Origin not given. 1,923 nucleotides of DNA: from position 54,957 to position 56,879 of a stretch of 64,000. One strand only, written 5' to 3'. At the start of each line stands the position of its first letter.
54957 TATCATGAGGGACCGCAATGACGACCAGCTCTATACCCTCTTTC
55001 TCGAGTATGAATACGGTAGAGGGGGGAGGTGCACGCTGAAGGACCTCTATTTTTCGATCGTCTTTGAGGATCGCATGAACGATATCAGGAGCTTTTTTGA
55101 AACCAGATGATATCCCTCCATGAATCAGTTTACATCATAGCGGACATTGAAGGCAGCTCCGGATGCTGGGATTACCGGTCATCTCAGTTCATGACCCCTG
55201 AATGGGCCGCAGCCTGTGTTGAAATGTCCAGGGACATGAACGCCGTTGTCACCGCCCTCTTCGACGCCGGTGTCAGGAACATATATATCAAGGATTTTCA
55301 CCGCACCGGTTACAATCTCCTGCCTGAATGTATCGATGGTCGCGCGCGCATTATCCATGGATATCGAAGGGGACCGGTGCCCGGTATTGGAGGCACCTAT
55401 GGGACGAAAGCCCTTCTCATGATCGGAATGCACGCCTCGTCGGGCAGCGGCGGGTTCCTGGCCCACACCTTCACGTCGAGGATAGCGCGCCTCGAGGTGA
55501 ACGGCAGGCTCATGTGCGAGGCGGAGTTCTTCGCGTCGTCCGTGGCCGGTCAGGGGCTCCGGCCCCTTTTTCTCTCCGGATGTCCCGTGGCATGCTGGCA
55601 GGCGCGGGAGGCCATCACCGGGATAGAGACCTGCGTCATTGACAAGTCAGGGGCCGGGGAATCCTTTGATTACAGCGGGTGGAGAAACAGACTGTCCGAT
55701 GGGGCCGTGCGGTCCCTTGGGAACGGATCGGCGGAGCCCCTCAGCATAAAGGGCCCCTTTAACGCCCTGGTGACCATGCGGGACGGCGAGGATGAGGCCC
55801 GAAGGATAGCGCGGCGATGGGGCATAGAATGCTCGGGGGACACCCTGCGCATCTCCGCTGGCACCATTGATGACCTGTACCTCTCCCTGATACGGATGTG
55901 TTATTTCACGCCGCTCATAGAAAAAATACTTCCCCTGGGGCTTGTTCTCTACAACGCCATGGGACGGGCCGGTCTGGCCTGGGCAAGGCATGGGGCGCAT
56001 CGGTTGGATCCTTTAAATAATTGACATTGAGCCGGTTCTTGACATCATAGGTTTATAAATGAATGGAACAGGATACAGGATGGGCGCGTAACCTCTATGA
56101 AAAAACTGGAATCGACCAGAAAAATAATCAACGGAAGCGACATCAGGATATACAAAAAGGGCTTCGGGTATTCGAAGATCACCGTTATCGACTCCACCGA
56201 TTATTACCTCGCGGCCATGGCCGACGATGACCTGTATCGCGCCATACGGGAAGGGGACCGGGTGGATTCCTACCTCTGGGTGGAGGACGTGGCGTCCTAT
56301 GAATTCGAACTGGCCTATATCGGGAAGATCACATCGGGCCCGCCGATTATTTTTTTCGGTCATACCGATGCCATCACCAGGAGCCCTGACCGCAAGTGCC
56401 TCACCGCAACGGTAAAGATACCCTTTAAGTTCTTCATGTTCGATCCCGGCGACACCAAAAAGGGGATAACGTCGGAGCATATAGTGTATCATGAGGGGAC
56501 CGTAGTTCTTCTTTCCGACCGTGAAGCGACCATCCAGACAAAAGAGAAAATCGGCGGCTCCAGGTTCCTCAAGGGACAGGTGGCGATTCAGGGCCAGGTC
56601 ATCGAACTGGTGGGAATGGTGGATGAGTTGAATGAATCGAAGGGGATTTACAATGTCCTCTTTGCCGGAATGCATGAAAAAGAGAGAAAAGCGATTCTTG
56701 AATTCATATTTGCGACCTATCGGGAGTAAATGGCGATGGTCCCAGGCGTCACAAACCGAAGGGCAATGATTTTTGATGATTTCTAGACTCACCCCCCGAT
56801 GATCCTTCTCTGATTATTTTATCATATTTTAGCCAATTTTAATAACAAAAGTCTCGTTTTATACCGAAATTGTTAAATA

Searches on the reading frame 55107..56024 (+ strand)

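Call 6: search_protein_families(library=pfam, proteins=[window:55107-56024:+], max_evalue=0.01)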
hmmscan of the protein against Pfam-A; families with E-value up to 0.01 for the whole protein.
window:55107-56024:+ (305 aa): 1 family
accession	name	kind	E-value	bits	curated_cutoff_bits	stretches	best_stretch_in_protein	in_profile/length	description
PF04951.18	Peptidase_M55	-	2.1e-35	122.9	25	1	8-257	3-258/264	D-aminopeptidase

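Call 7: search_protein_families(library=ncbifam, proteins=[window:55107-56024:+], max_evalue=0.01)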
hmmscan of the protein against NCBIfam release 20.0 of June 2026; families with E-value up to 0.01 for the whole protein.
window:55107-56024:+ (305 aa): 1 family
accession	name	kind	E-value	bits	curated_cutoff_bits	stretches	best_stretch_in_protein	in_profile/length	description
NF058634.1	AmiPeptDppABac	equivalog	1.2e-15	57.6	430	1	8-181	3-176/274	D-aminopeptidase DppA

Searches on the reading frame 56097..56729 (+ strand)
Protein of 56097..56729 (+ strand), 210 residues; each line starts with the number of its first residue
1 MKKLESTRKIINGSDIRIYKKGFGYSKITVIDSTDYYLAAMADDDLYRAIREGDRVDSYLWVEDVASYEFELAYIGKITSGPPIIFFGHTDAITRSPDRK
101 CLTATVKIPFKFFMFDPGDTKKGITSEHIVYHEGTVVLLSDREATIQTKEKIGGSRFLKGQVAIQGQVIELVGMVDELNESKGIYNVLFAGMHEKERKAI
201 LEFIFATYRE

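Call 6: search_protein_families(library=pfam, proteins=[window:56097-56729:+], max_evalue=0.01)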
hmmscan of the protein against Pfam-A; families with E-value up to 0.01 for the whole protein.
window:56097-56729:+ (210 aa): 0 families

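Call 7: search_protein_families(library=ncbifam, proteins=[window:56097-56729:+], max_evalue=0.01)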
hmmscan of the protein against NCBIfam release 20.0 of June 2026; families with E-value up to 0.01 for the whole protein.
window:56097-56729:+ (210 aa): 0 families

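Call 36: search_solved_structures(query=window:56097-56729:+, max_evalue=1)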
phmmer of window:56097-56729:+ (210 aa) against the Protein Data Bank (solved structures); distinct sequences matched with E-value up to 1: 0.

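Call 58: search_solved_structures(query=A3, max_evalue=10)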
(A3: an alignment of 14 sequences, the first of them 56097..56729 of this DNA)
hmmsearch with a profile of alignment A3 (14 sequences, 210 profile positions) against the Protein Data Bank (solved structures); distinct sequences matched with E-value up to 10: 0.

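Call 59: search_protein_families(library=pfam, alignment_id=A3, max_evalue=1)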
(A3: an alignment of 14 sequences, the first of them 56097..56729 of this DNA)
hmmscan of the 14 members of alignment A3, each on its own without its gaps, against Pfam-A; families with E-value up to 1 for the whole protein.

A. member 1, window:56097-56729:+ (210 aa): 1 family
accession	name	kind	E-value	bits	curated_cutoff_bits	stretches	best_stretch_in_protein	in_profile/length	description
PF18341.7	PSA_CBD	-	0.047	14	27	1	11-44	19-49/60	PSA endolysin C-terminal cell wall binding domain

B. families by the number of members that match (of 14 scanned): 9 families
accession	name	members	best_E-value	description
PF07238.19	PilZ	5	0.024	PilZ domain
PF12945.12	PilZNR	3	0.0013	Flagellar protein YcgR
PF18341.7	PSA_CBD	2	0.014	PSA endolysin C-terminal cell wall binding domain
PF08350.17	FilR1_middle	2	0.031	Methanogenesis regulatory protein FilR1, middle domain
PF22708.2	S1CSD-TOTE-1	1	0.00069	S1/CSD-like domain 1 of the TOTE conflict systems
PF24123.1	Myosin_VII_N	1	0.089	Myosin VII N-terminal beta barrel domain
PF25396.1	ZNFX1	1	0.13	ZNFX1 domain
PF06563.17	DUF1125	1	0.13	Protein of unknown function (DUF1125)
PF03061.28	4HBT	1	0.14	Thioesterase superfamily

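Call 70: predict_structure(protein=window:56097-56729:+)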
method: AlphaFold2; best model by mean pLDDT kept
length: 210 residues; sequences in the alignment: 1
mean_pLDDT: 34.6   pTM: 0.22
mean pLDDT of the five models: 34.6, 31.2, 31.0, 30.8, 28.3
residues with pLDDT >= 90: 0; 70-90: 0; 50-70: 2; < 50: 208
segments of 3 or more residues with pLDDT < 50: 1-196, 199-210
pLDDT, mean of each block of 10 residues (from residue 1): 37 36 30 30 37 32 31 32 33 32 30 32 29 31 33 38 38 41 39 46 41
secondary structure, 60 per line:
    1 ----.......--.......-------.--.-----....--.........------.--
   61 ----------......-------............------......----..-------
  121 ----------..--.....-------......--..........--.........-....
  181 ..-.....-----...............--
elements in order: E5-11 E14-20 E37-40 H43-51 E71-76 E84-95 E102-107 E135-139 E147-152 E155-164 E167-175 H177-182 E184-188 H194-208
